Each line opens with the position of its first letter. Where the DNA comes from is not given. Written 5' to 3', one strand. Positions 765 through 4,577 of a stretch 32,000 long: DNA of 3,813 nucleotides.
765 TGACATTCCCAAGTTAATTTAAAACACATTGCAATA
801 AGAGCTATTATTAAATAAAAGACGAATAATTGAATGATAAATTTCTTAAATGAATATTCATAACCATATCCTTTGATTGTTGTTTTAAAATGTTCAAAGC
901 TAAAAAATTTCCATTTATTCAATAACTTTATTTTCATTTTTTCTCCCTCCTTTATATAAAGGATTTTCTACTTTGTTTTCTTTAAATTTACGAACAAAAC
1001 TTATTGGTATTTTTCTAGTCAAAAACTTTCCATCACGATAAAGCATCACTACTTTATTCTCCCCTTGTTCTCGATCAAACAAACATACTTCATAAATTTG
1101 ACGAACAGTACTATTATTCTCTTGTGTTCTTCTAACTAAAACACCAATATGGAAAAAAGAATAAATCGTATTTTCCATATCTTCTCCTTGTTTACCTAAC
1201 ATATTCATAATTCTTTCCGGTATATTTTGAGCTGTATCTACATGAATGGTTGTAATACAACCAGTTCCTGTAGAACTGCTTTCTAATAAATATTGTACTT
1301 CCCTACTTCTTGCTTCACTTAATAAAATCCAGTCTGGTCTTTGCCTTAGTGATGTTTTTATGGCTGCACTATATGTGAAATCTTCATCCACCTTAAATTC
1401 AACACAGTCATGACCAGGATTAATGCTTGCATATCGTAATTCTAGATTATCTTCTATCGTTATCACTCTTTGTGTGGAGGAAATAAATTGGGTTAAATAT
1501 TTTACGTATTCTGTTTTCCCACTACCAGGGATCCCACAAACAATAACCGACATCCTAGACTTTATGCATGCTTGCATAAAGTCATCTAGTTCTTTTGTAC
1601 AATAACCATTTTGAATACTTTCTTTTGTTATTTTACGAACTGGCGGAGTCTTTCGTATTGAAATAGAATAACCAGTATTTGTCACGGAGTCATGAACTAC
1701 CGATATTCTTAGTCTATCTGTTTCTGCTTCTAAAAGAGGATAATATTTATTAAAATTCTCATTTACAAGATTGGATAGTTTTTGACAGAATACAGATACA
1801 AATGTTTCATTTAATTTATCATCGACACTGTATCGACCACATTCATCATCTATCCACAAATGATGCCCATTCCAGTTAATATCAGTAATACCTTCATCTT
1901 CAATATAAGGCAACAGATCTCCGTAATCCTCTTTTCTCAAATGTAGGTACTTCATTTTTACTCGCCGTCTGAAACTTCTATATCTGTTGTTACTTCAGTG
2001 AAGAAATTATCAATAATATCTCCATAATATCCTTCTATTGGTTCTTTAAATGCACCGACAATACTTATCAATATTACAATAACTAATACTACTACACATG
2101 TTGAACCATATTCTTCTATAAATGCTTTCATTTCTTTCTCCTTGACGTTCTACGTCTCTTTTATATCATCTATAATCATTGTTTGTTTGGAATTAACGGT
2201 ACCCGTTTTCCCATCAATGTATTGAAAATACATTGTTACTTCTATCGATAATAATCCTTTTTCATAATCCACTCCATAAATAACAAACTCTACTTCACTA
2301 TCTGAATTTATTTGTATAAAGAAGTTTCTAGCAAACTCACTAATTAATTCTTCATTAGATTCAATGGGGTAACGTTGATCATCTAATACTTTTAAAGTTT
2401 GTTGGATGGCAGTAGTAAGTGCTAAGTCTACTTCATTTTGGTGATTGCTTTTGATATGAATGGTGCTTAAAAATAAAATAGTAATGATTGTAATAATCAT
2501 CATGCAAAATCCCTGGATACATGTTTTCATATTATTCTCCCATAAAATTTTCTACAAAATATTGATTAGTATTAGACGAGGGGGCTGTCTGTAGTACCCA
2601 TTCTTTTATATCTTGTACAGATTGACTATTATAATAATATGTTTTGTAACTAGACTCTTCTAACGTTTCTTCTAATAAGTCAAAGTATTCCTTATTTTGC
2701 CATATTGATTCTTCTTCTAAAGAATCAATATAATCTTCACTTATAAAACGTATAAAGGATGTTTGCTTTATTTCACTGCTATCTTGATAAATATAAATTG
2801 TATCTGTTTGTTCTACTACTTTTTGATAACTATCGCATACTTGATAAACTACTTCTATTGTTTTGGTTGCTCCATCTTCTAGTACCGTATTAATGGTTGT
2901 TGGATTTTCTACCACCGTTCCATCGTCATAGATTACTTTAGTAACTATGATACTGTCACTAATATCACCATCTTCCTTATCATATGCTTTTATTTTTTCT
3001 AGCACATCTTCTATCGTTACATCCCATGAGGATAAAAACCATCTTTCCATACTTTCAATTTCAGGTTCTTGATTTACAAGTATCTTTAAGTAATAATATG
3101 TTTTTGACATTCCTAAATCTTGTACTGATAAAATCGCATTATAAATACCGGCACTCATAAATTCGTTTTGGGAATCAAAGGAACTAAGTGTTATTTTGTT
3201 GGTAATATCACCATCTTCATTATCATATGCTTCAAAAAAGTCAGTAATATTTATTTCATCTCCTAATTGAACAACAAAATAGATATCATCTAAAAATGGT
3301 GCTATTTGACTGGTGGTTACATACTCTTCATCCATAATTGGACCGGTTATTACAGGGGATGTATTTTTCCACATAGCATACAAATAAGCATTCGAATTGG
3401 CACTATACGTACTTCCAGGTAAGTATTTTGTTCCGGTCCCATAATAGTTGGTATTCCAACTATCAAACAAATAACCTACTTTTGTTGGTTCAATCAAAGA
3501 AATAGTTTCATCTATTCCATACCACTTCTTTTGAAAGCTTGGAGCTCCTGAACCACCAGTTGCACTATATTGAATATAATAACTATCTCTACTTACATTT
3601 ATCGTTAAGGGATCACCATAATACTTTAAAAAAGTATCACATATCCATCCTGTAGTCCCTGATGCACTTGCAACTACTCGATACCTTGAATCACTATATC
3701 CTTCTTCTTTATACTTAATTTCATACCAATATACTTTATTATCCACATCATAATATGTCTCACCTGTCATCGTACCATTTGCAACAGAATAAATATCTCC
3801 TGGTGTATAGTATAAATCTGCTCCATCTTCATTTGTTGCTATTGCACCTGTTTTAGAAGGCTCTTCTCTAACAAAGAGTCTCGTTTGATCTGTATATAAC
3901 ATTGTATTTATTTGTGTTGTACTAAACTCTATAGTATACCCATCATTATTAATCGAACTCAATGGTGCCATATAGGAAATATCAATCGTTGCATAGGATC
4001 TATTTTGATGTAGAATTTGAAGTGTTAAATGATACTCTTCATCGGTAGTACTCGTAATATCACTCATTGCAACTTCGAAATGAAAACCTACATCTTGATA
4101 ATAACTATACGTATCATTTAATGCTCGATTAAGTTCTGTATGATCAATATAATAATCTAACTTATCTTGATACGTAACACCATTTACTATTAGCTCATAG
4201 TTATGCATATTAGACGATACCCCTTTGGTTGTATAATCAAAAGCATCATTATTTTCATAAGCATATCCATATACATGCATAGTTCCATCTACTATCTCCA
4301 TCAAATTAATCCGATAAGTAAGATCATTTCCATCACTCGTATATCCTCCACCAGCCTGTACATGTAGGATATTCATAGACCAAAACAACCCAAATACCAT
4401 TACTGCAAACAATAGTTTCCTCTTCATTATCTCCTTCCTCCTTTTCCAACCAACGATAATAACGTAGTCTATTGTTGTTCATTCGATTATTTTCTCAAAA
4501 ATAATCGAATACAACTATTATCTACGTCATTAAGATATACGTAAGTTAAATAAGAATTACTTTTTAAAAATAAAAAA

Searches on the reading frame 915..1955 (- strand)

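Call 51: search_protein_families(library=pfam, proteins=[window:915-1955:-], max_evalue=0.00001)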
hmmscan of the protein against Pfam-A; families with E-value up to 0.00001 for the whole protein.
window:915-1955:- (346 aa): 1 family
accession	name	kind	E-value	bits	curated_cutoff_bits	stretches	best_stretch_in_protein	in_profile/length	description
PF00437.27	T2SSE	-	2e-25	89.7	24.9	1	93-262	103-267/370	Type II/IV secretion system protein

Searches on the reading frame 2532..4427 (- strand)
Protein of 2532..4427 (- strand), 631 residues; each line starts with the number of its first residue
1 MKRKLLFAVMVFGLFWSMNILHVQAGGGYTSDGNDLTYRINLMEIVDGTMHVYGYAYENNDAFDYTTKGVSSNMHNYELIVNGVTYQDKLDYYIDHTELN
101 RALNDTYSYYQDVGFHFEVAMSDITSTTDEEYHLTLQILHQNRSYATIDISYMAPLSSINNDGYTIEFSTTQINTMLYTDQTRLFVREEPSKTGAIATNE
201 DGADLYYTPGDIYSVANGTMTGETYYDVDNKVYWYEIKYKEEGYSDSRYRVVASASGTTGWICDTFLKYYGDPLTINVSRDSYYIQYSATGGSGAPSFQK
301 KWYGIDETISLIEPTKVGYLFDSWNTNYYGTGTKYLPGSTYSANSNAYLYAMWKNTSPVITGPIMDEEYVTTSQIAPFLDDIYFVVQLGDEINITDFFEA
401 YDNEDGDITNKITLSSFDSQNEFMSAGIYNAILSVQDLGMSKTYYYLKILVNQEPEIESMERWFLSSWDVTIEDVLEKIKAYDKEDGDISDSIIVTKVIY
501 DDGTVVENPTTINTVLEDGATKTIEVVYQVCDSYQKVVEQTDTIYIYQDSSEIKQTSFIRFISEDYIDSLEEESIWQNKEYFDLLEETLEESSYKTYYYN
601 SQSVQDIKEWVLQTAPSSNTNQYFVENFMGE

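Call 51: search_protein_families(library=pfam, proteins=[window:2532-4427:-], max_evalue=0.00001)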
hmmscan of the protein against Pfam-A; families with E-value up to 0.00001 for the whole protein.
window:2532-4427:- (631 aa): 1 family
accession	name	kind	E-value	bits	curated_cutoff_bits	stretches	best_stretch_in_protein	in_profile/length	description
PF09479.16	Flg_new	-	8.5e-07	29.4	27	1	283-351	1-64/65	Listeria-Bacteroides repeat domain (List_Bact_rpt)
